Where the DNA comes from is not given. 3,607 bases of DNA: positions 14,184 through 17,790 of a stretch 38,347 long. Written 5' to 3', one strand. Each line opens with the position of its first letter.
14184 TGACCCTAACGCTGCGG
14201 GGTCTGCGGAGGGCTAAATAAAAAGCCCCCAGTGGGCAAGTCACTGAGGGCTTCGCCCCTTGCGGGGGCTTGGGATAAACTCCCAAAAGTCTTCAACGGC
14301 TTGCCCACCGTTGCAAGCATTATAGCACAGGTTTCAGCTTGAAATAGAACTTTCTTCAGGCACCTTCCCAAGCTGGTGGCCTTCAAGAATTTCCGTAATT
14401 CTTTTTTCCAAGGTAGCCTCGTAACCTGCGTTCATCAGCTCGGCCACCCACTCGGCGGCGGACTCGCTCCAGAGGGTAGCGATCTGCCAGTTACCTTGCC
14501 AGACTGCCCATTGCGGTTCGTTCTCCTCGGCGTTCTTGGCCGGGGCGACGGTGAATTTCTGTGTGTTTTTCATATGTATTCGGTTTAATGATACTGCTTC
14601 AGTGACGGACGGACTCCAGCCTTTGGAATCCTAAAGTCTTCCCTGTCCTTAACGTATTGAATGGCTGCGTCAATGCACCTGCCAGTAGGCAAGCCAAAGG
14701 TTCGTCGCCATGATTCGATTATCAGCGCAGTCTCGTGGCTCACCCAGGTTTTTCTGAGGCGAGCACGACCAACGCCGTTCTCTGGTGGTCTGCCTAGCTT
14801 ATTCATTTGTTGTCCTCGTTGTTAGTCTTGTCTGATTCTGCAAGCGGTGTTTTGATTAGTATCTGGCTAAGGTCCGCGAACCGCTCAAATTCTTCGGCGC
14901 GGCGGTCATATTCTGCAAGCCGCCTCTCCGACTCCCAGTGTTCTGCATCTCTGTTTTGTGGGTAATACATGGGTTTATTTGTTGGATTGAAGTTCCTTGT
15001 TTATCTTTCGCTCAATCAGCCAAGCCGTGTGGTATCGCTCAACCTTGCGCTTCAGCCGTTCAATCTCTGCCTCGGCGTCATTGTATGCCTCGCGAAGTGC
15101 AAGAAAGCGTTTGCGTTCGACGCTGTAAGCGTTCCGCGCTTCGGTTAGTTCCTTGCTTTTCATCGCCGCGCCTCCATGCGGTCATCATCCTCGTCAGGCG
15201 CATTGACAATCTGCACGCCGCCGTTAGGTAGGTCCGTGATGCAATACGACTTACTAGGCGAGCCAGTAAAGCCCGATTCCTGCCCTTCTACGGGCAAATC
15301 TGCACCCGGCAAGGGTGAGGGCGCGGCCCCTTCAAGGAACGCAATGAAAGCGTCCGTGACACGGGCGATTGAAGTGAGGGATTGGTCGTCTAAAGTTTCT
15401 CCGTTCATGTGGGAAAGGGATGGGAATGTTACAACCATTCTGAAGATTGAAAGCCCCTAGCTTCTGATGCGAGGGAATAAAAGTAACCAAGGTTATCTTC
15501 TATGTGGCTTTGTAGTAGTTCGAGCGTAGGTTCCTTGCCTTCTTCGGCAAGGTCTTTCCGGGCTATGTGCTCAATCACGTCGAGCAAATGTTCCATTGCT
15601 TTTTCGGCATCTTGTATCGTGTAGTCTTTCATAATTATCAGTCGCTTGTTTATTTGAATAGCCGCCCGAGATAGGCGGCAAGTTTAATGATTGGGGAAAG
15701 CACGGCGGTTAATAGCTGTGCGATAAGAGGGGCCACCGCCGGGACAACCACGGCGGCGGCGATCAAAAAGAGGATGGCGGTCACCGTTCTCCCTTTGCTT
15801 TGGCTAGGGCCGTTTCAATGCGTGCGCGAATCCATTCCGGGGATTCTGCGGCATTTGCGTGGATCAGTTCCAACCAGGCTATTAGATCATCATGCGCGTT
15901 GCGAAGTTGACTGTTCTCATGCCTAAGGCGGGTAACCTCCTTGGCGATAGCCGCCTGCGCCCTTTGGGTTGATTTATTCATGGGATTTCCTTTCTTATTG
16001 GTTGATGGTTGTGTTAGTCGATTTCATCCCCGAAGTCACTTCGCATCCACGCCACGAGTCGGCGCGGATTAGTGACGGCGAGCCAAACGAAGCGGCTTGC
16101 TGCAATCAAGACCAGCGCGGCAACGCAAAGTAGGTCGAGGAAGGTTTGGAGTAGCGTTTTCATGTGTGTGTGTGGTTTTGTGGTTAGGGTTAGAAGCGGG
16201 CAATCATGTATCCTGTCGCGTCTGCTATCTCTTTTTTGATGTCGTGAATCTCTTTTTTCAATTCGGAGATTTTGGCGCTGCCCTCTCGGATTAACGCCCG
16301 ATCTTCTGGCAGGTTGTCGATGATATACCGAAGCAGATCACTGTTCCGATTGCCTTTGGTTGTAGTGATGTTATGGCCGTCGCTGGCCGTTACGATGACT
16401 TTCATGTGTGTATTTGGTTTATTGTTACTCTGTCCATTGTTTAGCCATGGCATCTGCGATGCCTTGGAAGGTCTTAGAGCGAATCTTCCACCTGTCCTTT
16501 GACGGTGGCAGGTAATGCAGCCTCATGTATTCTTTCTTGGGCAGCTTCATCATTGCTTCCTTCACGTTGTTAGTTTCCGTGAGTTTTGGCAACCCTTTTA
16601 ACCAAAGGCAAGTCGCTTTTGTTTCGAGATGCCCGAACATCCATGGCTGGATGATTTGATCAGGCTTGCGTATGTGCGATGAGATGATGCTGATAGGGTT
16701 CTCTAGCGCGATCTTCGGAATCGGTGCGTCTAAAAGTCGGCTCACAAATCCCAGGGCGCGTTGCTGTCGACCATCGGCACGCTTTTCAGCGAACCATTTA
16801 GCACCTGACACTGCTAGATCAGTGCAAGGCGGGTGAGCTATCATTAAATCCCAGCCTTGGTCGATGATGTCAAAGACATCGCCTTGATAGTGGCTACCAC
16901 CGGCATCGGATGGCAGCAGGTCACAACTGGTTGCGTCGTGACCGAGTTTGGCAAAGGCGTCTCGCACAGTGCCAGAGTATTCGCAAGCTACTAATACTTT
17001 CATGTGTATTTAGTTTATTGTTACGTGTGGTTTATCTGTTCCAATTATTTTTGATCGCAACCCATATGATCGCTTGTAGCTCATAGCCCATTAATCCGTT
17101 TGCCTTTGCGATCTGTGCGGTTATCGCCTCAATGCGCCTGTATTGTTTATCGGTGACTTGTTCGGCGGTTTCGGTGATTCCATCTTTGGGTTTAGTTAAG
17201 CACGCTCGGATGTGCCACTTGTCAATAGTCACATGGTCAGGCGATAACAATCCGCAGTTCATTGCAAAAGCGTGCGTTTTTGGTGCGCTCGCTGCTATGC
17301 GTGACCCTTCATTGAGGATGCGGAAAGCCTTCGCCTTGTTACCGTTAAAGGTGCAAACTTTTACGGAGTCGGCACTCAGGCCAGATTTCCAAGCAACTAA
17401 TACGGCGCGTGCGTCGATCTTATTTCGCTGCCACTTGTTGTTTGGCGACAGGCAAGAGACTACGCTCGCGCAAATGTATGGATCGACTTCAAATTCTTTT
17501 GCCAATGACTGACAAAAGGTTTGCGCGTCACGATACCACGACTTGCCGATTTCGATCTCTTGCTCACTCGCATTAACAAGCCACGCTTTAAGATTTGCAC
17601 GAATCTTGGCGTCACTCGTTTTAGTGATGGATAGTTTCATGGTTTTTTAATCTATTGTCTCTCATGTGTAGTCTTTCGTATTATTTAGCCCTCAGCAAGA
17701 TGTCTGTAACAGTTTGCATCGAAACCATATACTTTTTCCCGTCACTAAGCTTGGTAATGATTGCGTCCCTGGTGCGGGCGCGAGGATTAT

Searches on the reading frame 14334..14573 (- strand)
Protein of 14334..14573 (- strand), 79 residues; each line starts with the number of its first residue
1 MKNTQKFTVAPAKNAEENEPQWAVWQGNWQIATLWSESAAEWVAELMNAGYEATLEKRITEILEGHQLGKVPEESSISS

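Call 11: find_related_loci(query=window:14334-14573:-, collection=viral_contigs, flank=3000)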
Query window:14334-14573:- (79 aa) in viral_contigs; peptide patterns used: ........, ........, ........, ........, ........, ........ (x = any residue, [..] = any of these).
16 stretches matched a pattern, but none encodes a relative of the query by tblastn (E <= 1e-3).

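Call 13: find_encoding_contigs(protein=window:14334-14573:-, flank=5000, max_places=10)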
Protein window:14334-14573:- (79 aa): 22 contigs read that carry it; 10 places shown.
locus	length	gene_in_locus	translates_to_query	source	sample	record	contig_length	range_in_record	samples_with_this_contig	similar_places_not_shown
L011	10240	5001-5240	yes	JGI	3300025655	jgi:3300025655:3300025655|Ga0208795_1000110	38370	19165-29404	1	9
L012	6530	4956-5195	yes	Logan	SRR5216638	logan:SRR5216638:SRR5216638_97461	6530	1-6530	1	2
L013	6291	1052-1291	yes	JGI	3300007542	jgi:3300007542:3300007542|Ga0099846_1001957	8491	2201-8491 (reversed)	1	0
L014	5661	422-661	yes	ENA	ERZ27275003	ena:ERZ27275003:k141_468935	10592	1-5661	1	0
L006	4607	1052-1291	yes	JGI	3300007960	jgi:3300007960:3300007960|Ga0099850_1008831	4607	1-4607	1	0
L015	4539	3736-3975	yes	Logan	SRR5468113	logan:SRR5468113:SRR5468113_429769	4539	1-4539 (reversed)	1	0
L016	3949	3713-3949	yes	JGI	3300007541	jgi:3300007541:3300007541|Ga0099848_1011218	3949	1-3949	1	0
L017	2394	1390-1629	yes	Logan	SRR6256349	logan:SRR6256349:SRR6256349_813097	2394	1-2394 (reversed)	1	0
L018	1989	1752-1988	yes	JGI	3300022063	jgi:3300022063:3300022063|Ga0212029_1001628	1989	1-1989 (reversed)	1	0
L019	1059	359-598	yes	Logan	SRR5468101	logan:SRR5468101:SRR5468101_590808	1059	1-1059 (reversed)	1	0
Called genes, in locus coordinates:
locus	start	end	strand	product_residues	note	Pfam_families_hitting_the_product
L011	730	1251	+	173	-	-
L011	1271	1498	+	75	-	-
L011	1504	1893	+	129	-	-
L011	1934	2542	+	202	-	PF23802:DUF7178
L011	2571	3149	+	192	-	-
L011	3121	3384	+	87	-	-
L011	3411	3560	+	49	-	-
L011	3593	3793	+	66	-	-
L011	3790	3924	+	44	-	-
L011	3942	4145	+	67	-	-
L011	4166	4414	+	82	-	-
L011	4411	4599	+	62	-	-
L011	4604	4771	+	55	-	-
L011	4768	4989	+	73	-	-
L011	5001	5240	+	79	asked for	-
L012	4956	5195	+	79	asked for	-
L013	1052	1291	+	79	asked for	-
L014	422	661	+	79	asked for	-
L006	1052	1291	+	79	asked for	-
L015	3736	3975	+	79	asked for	-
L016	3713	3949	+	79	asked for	?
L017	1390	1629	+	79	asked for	-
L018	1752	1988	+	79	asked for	?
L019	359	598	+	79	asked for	-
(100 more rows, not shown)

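Call 56: search_protein_families(library=pfam, proteins=[window:14334-14573:-], max_evalue=0.01)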
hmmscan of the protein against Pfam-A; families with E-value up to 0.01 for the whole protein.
window:14334-14573:- (79 aa): 0 families

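Call 62: find_homologous_proteins(query=window:14334-14573:-, max_evalue=0.001)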
Query window:14334-14573:- (79 aa): 25 proteins with E <= 0.001 among 25 candidates.
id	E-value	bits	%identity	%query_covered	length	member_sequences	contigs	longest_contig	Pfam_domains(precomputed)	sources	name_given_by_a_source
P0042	3.6e-42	159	96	100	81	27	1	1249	-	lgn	-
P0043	8.3e-42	158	95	100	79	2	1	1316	-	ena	-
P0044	9.9e-40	151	91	100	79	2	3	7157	-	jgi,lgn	-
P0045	1.2e-38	148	89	100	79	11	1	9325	-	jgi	jgi:hypothetical protein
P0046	5.7e-38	146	91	99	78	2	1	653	-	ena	-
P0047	2.8e-37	143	85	99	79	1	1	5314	-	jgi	jgi:hypothetical protein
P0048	7.7e-37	142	89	100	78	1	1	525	-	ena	-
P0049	1.3e-36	141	87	99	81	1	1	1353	-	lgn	-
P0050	1.7e-35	138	88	99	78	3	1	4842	-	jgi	-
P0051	2.0e-35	137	86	100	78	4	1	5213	-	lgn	-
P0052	2.8e-35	137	85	100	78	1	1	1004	-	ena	-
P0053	3.3e-35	137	86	100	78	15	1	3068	-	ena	-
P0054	8.0e-35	136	84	96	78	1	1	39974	-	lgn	-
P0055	1.6e-34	135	87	99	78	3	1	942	-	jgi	jgi:hypothetical protein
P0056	2.2e-34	134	79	99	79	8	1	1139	-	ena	-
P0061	2.4e-32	128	74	99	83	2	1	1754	-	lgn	-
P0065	9.5e-27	110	67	99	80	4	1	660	-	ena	-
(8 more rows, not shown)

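Call 63: find_encoding_contigs(protein=P0061, flank=3000, max_places=4)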
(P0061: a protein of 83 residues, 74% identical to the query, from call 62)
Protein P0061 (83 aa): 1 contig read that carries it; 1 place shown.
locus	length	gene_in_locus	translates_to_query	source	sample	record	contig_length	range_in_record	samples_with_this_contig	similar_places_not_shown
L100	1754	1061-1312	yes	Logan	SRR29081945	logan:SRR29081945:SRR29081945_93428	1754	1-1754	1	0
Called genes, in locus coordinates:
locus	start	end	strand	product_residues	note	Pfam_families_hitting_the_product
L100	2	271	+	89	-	?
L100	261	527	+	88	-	-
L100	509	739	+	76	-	-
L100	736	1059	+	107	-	-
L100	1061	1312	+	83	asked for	-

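Call 64: find_encoding_contigs(protein=P0065, flank=3000, max_places=4)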
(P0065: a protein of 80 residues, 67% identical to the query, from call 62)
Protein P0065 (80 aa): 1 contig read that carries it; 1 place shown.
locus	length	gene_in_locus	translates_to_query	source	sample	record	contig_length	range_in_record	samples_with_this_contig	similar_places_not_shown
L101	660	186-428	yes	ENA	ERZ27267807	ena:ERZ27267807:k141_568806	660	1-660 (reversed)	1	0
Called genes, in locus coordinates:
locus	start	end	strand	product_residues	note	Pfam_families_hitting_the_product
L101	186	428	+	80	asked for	-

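Call 73: search_protein_families(library=pfam, proteins=[L100:1464-1745:+], max_evalue=0.05)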
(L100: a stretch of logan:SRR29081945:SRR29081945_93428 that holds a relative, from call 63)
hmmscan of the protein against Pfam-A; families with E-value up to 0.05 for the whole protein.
L100:1464-1745:+ (94 aa): 11 families
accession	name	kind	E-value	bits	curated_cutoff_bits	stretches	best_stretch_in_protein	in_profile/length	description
PF13730.12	HTH_36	-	1.6e-08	34.6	25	1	18-65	3-53/55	Helix-turn-helix domain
PF22451.2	NirdL-like_HTH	-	0.002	18.1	27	1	42-68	21-47/47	Siroheme decarboxylase NirDL-like HTH domain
PF13545.12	HTH_Crp_2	-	0.0022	18.4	27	1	38-69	23-54/70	Crp-like helix-turn-helix domain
PF13412.12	HTH_24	-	0.0029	17.6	21.9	1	39-68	19-48/48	Winged helix-turn-helix DNA-binding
PF01978.25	TrmB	-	0.0033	17.7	25.6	1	40-68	25-53/68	Sugar-specific transcriptional regulator TrmB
PF07848.18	PaaX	-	0.012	16.3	24.8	1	43-70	29-56/70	PaaX-like protein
PF21984.2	DnaD_N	-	0.012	16.2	27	0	23-68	19-66/101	DnaD N-terminal domain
PF00196.25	GerE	-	0.015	15.4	23.5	1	17-62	2-42/57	Bacterial regulatory proteins, luxR family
PF02082.26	Rrf2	-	0.016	15.8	30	1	38-69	24-55/132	Iron-dependent Transcriptional regulator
PF08281.18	Sigma70_r4_2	-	0.017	15.2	25.7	1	40-64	29-53/54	Sigma-70, region 4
PF03428.19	RP-C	-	0.018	15.3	24.4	1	37-68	71-102/175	Replication protein C N-terminal domain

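Call 74: search_protein_families(library=phrogs, proteins=[L100:1464-1745:+], max_evalue=0.001)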
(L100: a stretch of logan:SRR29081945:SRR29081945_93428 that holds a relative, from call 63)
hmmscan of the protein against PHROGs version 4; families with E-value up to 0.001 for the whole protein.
L100:1464-1745:+ (94 aa): 10 families
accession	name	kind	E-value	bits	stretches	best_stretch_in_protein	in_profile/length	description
phrog_270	-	DNA, RNA and nucleotide metabolism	1.8e-11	45.1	1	6-68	33-98/383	replication initiation protein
phrog_186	-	DNA, RNA and nucleotide metabolism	9.5e-07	29.8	1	6-68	23-93/308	DnaD-like helicase loader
phrog_391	-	DNA, RNA and nucleotide metabolism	2.9e-06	28.2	1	13-71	10-71/298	replication initiation O-like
phrog_2880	-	DNA, RNA and nucleotide metabolism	7.8e-06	26.2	1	33-77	49-93/459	replication initiation protein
phrog_678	-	DNA, RNA and nucleotide metabolism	8.3e-06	26.6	1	15-68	74-116/346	replication initiation O-like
phrog_428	-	DNA, RNA and nucleotide metabolism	1.1e-05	25.8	1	5-68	90-158/455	replication initiation protein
phrog_1835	-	DNA, RNA and nucleotide metabolism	0.00018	22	1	25-75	55-105/301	HTH DNA binding protein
phrog_15053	-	unknown function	0.00028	21.2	1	14-68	40-98/343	-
phrog_22534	-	unknown function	0.00037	21.4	1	18-70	24-77/111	-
phrog_8102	-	DNA, RNA and nucleotide metabolism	0.00067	19.8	1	13-74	27-95/337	replication initiation protein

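Call 82: find_related_loci(query=A4, collection=viral_contigs, flank=3000)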
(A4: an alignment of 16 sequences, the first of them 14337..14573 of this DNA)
Query A4 (79 aa) in viral_contigs; peptide patterns used: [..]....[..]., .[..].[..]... (x = any residue, [..] = any of these).
64 stretches matched a pattern, but none encodes a relative of the query by tblastn (E <= 1e-3).

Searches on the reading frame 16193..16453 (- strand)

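Call 73: search_protein_families(library=pfam, proteins=[window:16193-16453:-], max_evalue=0.05)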
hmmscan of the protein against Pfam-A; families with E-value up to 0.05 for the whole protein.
window:16193-16453:- (87 aa): 2 families
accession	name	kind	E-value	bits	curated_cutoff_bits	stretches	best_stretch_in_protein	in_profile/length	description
PF11221.13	Med21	-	0.034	14.9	37.3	1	41-79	86-124/144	Subunit 21 of Mediator complex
PF04480.18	DUF559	-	0.037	14.3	20.6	1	27-87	28-88/109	Protein of unknown function (DUF559)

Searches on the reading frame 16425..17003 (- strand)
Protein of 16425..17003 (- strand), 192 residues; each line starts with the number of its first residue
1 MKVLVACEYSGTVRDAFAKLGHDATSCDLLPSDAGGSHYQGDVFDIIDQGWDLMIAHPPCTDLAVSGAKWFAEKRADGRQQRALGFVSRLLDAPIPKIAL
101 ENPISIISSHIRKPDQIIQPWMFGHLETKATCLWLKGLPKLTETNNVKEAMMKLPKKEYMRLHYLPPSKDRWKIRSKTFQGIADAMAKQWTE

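Call 56: search_protein_families(library=pfam, proteins=[window:16425-17003:-], max_evalue=0.01)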
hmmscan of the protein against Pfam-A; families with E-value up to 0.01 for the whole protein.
window:16425-17003:- (192 aa): 0 families

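Call 74: search_protein_families(library=phrogs, proteins=[window:16428-17003:-], max_evalue=0.001)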
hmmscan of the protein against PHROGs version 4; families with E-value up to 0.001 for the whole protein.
window:16428-17003:- (192 aa): 2 families
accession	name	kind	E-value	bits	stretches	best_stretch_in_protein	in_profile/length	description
phrog_757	-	other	2.7e-72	243.8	1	1-191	15-219/247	DNA methyltransferase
phrog_27471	-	unknown function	2.4e-41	140.8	1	91-191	1-93/93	-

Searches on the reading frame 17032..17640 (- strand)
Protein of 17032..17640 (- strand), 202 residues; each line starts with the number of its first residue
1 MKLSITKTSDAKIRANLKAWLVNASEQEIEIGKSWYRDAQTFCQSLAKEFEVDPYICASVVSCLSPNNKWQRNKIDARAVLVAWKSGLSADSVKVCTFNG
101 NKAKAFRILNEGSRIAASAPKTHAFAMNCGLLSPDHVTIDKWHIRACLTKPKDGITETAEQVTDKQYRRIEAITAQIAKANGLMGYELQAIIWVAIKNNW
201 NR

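Call 56: search_protein_families(library=pfam, proteins=[window:17032-17640:-], max_evalue=0.01)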
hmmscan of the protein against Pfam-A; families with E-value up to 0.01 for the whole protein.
window:17032-17640:- (202 aa): 1 family
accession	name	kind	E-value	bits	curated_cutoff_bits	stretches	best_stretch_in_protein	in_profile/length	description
PF23802.1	DUF7178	-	2.4e-29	103.1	27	1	7-199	9-192/193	Family of unknown function (DUF7178)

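Call 74: search_protein_families(library=phrogs, proteins=[window:17035-17640:-], max_evalue=0.001)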
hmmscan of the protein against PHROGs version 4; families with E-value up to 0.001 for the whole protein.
window:17035-17640:- (202 aa): 1 family
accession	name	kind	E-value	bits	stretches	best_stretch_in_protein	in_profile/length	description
phrog_3842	-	unknown function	3.6e-35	122.8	1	10-199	15-203/206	-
